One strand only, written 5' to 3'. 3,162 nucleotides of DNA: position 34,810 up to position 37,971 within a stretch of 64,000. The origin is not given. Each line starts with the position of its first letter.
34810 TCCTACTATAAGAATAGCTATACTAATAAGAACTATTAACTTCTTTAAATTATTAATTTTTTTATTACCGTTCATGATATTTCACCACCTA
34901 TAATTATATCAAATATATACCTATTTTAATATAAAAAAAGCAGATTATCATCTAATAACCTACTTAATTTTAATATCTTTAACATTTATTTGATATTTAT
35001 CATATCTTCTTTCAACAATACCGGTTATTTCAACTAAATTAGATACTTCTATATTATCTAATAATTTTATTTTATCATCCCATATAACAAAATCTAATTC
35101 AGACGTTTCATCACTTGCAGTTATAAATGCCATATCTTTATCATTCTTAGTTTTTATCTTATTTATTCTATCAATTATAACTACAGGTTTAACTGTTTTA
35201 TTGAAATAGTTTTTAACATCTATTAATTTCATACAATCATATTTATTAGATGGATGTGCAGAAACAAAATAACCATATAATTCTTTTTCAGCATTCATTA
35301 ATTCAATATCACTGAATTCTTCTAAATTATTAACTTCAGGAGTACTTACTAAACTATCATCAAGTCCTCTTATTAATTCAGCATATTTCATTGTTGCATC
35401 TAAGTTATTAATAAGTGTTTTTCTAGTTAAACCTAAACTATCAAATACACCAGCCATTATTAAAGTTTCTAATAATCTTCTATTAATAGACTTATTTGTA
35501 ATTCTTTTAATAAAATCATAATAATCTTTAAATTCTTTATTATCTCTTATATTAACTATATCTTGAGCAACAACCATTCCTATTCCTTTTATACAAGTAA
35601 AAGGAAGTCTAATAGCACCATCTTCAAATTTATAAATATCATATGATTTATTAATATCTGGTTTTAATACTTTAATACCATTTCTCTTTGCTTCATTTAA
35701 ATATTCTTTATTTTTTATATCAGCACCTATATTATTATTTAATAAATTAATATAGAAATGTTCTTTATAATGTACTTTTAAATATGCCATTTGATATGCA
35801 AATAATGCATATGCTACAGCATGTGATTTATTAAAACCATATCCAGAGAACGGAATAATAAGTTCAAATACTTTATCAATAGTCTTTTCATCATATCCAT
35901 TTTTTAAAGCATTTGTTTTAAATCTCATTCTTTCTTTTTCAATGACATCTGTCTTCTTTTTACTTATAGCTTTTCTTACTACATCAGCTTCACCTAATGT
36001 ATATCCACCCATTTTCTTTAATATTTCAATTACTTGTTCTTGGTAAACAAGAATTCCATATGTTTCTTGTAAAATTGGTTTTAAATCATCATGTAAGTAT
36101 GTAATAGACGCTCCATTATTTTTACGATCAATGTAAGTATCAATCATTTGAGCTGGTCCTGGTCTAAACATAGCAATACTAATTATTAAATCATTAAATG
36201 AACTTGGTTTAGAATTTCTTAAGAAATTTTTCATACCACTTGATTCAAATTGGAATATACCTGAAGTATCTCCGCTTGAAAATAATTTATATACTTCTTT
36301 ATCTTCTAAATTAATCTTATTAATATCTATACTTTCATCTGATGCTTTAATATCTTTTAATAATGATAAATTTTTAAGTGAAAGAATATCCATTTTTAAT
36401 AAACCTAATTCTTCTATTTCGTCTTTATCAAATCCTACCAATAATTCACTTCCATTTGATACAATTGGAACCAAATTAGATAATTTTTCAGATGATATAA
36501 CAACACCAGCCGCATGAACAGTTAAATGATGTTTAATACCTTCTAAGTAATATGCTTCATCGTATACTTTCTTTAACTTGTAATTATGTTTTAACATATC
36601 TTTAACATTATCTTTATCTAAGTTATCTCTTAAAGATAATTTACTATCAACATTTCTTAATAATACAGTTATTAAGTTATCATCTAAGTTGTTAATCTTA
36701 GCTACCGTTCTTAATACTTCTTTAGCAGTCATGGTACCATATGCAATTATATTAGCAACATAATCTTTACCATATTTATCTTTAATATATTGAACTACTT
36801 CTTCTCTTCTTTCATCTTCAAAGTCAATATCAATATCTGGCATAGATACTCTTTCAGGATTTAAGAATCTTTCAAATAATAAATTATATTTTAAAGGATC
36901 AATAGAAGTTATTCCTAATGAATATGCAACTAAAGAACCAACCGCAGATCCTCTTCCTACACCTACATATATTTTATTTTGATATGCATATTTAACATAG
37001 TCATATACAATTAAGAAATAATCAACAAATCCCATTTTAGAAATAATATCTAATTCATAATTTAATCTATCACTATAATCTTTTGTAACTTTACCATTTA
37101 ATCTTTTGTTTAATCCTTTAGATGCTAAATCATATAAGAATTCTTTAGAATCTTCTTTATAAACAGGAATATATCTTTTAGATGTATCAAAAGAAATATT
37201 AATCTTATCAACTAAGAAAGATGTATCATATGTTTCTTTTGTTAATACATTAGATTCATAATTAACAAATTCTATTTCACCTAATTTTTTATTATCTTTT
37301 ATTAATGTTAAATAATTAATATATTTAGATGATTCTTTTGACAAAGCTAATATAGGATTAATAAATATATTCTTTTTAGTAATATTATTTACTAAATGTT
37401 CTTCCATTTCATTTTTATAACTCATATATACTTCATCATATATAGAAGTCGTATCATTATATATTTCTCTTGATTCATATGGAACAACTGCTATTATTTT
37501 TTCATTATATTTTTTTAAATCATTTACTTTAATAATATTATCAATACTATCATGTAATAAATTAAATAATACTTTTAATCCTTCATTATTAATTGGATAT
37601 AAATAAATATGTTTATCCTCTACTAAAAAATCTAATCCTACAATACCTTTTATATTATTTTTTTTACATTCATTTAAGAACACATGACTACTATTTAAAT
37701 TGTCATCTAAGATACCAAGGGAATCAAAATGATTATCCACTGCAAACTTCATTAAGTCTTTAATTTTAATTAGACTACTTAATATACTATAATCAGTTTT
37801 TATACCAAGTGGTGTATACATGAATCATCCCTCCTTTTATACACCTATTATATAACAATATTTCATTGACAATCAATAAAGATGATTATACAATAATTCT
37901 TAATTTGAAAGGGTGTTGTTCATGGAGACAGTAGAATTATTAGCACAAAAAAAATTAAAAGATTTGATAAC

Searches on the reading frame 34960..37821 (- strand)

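Call 65: search_protein_families(library=pfam, proteins=[window:34960-37821:-], max_evalue=0.001)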
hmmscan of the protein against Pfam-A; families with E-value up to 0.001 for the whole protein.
window:34960-37821:- (953 aa): 5 families
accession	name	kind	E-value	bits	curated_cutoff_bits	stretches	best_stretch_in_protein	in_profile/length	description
PF07733.18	DNA_pol3_alpha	-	4e-89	299.1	23.9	1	228-480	2-259/260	Bacterial DNA polymerase III alpha NTPase domain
PF17657.6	DNA_pol3_finger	-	6.2e-58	195.2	22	1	489-642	10-166/166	Bacterial DNA polymerase III alpha subunit finger domain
PF14579.12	HHH_6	-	1.4e-25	89.8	25.6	1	715-803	1-90/90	Helix-hairpin-helix motif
PF02811.25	PHP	-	1.5e-10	42.1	26.4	1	7-113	4-122/164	PHP domain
PF01336.31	tRNA_anti-codon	-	5.3e-10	39.5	27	1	880-952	1-74/75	OB-fold nucleic acid binding domain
